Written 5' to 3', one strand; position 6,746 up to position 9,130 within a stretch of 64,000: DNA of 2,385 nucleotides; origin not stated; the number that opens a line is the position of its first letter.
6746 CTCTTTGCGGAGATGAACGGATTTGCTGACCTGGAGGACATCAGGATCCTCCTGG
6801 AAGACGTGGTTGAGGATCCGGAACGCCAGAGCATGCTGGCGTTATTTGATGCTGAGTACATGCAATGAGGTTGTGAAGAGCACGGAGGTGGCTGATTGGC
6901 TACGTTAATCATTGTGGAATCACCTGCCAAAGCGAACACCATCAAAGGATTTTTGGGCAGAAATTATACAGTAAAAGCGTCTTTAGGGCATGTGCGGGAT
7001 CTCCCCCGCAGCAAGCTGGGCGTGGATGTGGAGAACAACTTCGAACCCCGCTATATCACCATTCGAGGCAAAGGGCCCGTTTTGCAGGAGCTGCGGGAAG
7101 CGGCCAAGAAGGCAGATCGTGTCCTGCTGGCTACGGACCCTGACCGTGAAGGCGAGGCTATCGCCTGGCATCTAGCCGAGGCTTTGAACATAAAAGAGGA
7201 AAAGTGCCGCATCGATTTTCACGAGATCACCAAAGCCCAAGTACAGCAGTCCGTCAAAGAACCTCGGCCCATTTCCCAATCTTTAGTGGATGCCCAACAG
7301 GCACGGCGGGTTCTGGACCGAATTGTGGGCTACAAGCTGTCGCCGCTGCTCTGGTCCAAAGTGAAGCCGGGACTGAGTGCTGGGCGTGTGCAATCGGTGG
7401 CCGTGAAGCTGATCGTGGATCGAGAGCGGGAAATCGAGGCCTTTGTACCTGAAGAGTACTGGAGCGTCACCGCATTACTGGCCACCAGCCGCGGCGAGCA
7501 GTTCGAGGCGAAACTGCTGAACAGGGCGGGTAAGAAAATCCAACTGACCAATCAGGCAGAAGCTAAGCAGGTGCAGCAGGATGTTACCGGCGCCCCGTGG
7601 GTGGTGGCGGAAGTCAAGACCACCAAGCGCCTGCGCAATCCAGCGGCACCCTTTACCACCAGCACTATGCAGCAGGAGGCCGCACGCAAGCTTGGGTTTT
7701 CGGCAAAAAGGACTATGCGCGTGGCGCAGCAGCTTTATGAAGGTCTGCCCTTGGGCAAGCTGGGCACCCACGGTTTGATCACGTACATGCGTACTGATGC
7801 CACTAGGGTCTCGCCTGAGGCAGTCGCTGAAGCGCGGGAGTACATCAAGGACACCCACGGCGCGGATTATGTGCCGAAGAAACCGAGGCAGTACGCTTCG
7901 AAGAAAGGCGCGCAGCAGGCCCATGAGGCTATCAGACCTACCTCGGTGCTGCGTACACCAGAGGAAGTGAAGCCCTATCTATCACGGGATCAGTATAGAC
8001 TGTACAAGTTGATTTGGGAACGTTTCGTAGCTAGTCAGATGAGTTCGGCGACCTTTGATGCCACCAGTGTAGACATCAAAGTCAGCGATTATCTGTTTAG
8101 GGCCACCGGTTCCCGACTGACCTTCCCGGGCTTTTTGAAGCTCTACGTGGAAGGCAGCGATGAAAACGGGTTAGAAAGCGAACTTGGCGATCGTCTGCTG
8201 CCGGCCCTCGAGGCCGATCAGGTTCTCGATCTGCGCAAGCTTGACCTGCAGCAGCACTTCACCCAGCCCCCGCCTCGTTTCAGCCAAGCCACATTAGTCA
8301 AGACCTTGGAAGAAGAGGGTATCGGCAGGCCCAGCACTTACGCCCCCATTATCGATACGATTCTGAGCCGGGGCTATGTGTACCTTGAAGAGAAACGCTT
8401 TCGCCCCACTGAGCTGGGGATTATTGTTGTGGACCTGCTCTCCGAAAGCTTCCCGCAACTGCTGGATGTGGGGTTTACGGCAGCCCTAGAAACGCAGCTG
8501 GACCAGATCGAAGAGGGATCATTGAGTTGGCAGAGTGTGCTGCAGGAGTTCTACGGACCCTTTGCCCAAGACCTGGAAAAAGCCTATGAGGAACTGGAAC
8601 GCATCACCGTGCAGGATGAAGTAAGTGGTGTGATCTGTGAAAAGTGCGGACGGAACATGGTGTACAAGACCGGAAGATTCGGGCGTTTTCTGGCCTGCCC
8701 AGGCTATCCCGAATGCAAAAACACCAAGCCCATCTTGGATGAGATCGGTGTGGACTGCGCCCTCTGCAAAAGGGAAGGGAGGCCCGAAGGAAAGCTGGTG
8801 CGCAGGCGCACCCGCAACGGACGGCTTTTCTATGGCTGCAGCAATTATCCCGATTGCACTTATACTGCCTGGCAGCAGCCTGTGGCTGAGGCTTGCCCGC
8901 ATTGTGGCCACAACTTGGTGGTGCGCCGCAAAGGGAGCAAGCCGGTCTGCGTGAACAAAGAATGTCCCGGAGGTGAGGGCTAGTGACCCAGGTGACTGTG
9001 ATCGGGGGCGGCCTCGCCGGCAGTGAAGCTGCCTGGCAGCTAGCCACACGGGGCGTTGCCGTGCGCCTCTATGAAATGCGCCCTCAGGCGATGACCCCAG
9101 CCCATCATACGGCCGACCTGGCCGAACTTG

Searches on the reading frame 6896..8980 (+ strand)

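Call 67: search_protein_families(library=pfam, proteins=[window:6896-8980:+], max_evalue=1e-8)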
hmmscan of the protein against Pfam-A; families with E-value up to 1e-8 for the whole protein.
window:6896-8980:+ (695 aa): 3 families
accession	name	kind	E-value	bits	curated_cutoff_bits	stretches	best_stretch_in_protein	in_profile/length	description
PF01131.25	Topoisom_bac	-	1.4e-129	433.2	35.1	1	126-550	2-411/411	DNA topoisomerase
PF01396.24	Zn_ribbon_Top1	-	3.5e-28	97.6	32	2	579-614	2-37/39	Topoisomerase DNA binding C4 zinc finger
PF01751.28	Toprim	-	1.2e-22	80.3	23.1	1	3-111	1-96/96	Toprim domain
